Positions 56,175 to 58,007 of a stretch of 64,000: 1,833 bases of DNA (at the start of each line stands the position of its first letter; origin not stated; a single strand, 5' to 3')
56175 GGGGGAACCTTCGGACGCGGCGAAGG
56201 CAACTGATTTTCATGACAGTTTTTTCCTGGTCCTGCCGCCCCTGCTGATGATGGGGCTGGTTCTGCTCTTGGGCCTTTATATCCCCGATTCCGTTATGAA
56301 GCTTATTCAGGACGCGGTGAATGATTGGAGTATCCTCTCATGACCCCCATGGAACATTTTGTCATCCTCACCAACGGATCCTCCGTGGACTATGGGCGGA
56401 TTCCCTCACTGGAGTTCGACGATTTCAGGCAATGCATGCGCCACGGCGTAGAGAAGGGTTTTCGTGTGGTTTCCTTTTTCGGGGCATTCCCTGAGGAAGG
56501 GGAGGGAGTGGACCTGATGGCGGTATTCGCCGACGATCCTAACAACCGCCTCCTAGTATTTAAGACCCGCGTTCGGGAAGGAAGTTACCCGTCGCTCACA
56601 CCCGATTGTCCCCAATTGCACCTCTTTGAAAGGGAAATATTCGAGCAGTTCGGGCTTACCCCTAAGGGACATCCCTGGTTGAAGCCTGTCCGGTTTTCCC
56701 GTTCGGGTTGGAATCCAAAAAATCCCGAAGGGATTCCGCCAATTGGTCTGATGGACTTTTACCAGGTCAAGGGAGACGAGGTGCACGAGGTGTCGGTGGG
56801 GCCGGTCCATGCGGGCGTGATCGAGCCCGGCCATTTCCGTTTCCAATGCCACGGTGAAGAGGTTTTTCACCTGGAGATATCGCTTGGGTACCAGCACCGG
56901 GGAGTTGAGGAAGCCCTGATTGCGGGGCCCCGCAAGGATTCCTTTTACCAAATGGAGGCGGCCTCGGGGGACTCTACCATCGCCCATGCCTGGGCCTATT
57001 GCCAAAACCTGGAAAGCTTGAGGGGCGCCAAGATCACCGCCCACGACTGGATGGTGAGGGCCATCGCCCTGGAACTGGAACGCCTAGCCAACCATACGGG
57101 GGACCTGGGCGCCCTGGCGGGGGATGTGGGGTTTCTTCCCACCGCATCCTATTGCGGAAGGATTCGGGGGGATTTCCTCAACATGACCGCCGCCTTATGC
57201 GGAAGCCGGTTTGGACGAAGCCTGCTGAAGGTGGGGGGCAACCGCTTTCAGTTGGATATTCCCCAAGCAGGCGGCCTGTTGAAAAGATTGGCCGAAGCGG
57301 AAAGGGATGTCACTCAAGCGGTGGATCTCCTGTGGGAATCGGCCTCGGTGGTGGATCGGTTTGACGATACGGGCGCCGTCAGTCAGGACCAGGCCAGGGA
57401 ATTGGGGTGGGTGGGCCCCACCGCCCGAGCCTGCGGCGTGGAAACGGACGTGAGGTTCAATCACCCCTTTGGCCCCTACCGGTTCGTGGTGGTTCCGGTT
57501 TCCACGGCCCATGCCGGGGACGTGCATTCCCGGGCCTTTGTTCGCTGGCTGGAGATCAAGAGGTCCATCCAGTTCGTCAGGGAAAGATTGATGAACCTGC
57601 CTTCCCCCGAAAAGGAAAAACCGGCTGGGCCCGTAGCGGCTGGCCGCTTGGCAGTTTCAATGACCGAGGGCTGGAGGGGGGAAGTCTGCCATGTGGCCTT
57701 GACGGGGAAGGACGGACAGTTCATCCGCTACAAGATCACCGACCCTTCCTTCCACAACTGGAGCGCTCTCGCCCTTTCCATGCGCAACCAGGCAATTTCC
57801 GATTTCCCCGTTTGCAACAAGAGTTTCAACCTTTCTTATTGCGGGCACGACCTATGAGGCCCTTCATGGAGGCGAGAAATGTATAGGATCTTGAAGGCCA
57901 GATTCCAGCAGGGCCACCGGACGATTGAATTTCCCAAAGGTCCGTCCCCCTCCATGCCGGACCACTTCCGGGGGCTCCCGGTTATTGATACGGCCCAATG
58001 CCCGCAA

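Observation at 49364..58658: Hyf/Hyc-type seven-gene membrane complex that cannot be a [NiFe] hydrogenase (Ehr-type)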

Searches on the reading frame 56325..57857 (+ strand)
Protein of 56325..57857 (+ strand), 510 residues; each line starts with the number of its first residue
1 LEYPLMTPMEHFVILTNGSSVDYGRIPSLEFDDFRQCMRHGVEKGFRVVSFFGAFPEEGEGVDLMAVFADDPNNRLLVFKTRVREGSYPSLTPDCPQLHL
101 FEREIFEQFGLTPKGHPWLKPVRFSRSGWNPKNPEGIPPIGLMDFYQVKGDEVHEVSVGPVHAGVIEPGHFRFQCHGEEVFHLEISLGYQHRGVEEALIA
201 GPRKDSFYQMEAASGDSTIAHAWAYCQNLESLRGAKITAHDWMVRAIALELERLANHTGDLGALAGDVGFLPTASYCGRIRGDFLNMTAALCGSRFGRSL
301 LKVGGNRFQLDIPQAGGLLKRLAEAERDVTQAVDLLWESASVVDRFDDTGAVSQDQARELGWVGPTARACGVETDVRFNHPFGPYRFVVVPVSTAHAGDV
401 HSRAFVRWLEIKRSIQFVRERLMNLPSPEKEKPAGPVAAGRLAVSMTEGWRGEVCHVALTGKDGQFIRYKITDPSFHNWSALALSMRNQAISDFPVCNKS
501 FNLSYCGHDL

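Call 5: search_protein_families(library=pfam, proteins=[window:56325-57857:+])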
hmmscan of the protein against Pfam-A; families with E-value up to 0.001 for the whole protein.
window:56325-57857:+ (510 aa): 2 families
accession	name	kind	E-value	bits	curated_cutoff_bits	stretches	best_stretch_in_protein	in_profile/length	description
PF00346.24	Complex1_49kDa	-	1.9e-33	116.1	24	2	267-427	1-161/271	Respiratory-chain NADH dehydrogenase, 49 Kd subunit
PF00329.25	Complex1_30kDa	-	9.2e-08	33.1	22.5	1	38-123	15-104/124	Respiratory-chain NADH dehydrogenase, 30 Kd subunit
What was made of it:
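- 56340..57857 (+): EhrL, the large subunit (505 aa). It is a NuoC-like plus NuoD/HycE-like fusion without Ni-Fe ligands. Complex1_30kDa plus Complex1_49kDa (call 5).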

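Call 6: search_protein_families(library=ncbifam, proteins=[window:56325-57857:+])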
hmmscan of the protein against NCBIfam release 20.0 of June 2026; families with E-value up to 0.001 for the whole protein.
window:56325-57857:+ (510 aa): 7 families
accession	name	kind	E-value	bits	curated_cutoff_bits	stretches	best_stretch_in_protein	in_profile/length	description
NF004739.1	PRK06075.1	equivalog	4.4e-44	150.8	360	1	155-427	2-274/384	NADH-quinone oxidoreductase subunit D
TIGR01962.1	NuoD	equivalog_domain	1.1e-36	126.6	459.35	1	156-429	5-278/386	NADH dehydrogenase (quinone) subunit D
NF009808.0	PRK13292.1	equivalog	8.3e-35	119.8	1156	1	84-427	320-681/791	NADH-quinone oxidoreductase subunit B/C/D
NF040602.1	F420_dehyd_FpoD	exception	1.7e-30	106.3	600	1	155-495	9-357/372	F420H2 dehydrogenase subunit FpoD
NF008974.0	PRK12322.1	equivalog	2.9e-30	105.4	522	1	155-494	8-350/366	NADH-quinone oxidoreductase subunit D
NF008728.0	PRK11742.1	equivalog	9.1e-25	87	840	1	156-427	217-488/598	NADH-quinone oxidoreductase subunit C/D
NF005649.0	PRK07415.1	equivalog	1.1e-19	70.8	583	1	156-431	13-289/394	NAD(P)H-quinone oxidoreductase subunit H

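Call 10: find_homologous_proteins(query=window:56340-57857:+)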
Query window:56340-57857:+ (505 aa): 8000 proteins with E <= 0.001 among 8000 candidates; the best 120 are listed.
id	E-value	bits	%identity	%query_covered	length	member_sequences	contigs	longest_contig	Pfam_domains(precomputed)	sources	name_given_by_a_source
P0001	0.0e+0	1049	87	100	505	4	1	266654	PF00329.26,PF00346.25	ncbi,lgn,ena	-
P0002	6.7e-280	947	79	100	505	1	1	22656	PF00329.26,PF00346.25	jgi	jgi:Ni,Fe-hydrogenase III large subunit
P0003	8.9e-279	944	79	100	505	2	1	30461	PF00329.26,PF00346.25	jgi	jgi:Ni,Fe-hydrogenase III large subunit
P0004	2.2e-276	936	78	100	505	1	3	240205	PF00329.26,PF00346.25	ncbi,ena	-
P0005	3.6e-274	929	77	100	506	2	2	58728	PF00329.26,PF00346.25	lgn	-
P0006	8.1e-226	769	65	100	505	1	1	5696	PF00329.26,PF00346.25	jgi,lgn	jgi:Ni,Fe-hydrogenase III large subunit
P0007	2.9e-225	767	64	100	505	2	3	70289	PF00329.26,PF00346.25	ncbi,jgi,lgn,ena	-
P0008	2.5e-220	751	64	99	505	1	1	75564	PF00346.25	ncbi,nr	ncbi:MAG: NADH-quinone oxidoreductase subunit C [Acidobacteria bacterium]|nr:NADH-quinone oxidoreduc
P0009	1.8e-219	748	62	100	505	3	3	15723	PF00329.26,PF00346.25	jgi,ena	-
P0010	3.3e-219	747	63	100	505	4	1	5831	PF00329.26,PF00346.25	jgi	jgi:Ni,Fe-hydrogenase III large subunit/NADH:ubiquinone oxidoreductase subunit C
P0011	1.2e-217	742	64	99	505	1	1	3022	PF00346.25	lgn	-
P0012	2.2e-213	728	62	99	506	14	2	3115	PF00346.25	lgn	-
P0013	3.8e-211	721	62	99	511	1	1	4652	PF00329.26,PF00346.25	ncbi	-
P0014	3.3e-207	708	61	100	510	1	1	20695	PF00329.26,PF00346.25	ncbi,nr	ncbi:MAG TPA: NADH-quinone oxidoreductase subunit C [Planctomycetota bacterium]|nr:NADH-quinone oxid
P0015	5.0e-207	707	63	98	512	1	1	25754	PF00329.26,PF00346.25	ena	-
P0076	1.3e-196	673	58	100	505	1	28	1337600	PF00346.25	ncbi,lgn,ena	-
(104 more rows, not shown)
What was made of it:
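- Automatic annotations call homologues 'Ni,Fe-hydrogenase III large subunit' (call 10).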

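Call 11: search_solved_structures(query=window:56340-57857:+, show_alignments=5)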
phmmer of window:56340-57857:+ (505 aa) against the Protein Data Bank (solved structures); distinct sequences matched with E-value up to 0.001: 54.
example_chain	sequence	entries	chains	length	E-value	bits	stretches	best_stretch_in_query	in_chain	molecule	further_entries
7z0s_E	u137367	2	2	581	2.9e-43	151.7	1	80-500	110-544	Formate hydrogenlyase subunit 5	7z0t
6cfw_L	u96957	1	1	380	1.1e-31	113.5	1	151-495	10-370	Membrane-bound hydrogenase subunit alpha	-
2fug_4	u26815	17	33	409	2.8e-26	95.7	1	146-425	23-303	NADH-quinone oxidoreductase chain 4 | NADH-QUINONE OXIDOREDUCTASE SUBUNIT 4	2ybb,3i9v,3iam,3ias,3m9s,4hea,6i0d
7q5y_B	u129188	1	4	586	4.7e-26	94.9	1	152-428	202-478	NADH-quinone oxidoreductase subunit C/D 2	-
6hum_H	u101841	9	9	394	6.5e-18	68.1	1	151-425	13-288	NAD(P)H-quinone oxidoreductase subunit H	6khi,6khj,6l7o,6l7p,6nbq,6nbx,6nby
8ba0_D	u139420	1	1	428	1.9e-16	63.2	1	153-432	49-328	Complex I-49kD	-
8b9z_D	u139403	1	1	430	2e-16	63.2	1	153-432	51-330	Complex I-49kD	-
8iuf_S2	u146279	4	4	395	2.2e-16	63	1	152-418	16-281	NDUFS2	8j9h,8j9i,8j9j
7eu3_H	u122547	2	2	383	2.2e-16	63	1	151-423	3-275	NAD(P)H-quinone oxidoreductase subunit H, chloroplastic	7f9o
8esw_S2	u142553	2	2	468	2.5e-16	62.8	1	153-432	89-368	Complex I-49kD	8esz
7awt_D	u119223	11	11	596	3.7e-16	62.3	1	151-422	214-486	NADH-quinone oxidoreductase subunit C/D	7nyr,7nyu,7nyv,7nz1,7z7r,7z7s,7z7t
9taj_C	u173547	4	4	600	3.8e-16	62.2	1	151-422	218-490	NADH-quinone oxidoreductase subunit C/D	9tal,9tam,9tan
7p61_C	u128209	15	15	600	6.3e-16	61.5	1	151-422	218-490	NADH-quinone oxidoreductase subunit C/D | NADH-quinone oxidoreductase subunit CD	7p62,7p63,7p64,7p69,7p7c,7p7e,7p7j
7arc_D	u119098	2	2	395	1.8e-15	60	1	151-440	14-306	ND7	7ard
7wfg_H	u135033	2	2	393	3.8e-15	58.9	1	143-423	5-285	NAD(P)H-quinone oxidoreductase subunit H, chloroplastic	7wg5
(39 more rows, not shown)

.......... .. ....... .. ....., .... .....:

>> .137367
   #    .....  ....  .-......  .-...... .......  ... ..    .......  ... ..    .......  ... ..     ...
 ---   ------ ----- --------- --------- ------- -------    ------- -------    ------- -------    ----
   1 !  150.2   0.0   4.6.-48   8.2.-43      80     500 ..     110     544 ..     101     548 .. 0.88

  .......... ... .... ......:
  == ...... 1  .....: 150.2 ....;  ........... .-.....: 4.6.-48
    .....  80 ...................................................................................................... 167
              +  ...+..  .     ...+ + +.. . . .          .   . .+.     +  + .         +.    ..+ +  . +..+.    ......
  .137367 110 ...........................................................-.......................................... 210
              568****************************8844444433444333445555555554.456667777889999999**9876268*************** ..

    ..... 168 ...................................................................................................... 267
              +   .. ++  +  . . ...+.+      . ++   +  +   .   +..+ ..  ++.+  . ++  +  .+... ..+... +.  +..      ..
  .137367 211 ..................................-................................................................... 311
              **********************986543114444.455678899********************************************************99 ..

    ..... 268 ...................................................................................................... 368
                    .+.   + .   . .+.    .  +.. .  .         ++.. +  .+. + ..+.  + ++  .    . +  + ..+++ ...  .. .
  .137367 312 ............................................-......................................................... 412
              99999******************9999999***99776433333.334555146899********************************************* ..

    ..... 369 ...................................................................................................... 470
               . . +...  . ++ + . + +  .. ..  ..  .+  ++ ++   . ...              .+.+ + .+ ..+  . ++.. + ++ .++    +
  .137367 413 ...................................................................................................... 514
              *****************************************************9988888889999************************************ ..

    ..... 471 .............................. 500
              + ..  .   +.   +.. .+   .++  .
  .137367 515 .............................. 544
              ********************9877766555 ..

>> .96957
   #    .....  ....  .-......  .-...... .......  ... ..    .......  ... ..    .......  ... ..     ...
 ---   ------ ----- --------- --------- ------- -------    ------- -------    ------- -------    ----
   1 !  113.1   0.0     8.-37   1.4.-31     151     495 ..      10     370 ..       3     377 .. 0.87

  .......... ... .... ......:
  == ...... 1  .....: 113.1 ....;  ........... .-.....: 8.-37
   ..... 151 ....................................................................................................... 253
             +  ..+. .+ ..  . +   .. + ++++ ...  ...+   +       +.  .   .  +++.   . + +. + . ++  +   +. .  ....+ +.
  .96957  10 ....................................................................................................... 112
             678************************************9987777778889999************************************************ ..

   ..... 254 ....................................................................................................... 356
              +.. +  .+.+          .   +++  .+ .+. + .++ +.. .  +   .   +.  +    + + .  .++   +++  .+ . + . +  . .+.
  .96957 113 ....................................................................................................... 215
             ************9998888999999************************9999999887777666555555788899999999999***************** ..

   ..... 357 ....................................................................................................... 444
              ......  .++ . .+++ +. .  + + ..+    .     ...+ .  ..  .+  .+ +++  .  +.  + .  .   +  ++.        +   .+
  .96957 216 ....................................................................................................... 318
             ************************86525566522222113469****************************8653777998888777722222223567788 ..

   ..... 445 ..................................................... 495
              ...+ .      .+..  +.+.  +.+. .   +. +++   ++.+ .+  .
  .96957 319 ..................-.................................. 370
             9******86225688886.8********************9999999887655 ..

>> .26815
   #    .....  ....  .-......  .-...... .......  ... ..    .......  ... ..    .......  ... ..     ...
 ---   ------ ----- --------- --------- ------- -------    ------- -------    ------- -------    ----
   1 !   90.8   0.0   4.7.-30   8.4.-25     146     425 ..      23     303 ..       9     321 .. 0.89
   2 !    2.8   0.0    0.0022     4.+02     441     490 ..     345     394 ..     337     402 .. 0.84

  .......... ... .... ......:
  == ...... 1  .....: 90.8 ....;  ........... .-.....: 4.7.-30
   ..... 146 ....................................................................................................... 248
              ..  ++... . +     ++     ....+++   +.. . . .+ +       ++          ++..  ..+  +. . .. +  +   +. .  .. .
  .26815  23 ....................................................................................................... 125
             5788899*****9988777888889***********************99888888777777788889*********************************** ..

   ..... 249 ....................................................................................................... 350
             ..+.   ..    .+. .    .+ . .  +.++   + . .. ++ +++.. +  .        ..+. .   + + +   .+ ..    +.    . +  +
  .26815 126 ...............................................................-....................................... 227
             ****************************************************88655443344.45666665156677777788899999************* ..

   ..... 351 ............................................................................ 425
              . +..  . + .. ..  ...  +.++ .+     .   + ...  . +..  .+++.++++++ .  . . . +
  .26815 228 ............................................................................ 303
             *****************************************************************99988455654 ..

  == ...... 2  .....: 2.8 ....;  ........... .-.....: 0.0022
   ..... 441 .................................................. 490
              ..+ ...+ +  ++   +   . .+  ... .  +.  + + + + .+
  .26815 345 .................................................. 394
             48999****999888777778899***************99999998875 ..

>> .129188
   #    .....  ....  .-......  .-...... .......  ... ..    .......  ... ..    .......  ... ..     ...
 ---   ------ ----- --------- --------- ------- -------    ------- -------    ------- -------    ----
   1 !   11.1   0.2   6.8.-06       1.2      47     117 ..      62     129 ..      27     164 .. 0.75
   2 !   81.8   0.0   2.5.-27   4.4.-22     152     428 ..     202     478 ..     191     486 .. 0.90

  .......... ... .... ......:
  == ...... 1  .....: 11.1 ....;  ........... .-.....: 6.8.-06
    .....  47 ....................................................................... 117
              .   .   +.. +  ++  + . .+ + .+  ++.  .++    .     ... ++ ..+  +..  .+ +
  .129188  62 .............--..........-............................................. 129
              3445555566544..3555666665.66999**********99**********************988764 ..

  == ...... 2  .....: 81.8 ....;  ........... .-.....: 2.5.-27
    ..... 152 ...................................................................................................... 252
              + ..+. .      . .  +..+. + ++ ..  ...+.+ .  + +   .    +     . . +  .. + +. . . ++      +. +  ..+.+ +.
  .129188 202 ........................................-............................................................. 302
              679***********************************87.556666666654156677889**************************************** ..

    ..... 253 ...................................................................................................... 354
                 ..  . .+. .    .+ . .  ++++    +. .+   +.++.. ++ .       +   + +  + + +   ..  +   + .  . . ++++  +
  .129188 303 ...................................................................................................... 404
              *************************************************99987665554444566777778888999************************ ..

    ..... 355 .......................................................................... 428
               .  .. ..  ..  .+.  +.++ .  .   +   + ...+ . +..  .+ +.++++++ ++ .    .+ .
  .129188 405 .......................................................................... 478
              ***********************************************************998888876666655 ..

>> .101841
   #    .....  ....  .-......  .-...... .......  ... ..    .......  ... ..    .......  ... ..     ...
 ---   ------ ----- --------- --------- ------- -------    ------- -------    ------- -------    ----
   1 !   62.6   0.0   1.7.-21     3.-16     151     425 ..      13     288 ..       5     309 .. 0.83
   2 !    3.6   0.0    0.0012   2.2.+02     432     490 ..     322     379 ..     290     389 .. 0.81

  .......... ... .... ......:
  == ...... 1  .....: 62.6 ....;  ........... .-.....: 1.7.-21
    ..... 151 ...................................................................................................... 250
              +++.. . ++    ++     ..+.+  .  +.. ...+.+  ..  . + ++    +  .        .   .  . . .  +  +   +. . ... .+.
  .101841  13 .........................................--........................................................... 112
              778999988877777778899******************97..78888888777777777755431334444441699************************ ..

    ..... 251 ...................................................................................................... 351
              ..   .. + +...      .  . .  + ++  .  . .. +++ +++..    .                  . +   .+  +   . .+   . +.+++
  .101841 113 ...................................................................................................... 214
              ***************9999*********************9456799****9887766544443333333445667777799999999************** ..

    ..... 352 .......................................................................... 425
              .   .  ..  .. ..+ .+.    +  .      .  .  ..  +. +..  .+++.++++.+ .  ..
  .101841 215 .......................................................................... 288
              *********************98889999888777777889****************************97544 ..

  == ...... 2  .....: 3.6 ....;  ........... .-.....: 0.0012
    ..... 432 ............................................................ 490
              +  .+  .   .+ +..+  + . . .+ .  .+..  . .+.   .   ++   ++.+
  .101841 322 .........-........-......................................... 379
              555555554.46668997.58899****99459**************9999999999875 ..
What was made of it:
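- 56340..57857 (+): Best PDB sequence match HycE, 151.7 bits (call 11).
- On MBS/MBX sulfane-sulfur reductase: MbsL (6u8y_L) scores 44.9 bits against 151.7 for HycE (call 11).
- Closest known: Pyrococcus furiosus MBH. Different: Sequence similarity is lower: MbhL 113.5 bits and MbsL 44.9 bits, against HycE 151.7 (call 11).
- Similarity to MbsL is weak: 44.9 bits against 151.7 to HycE (call 11).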
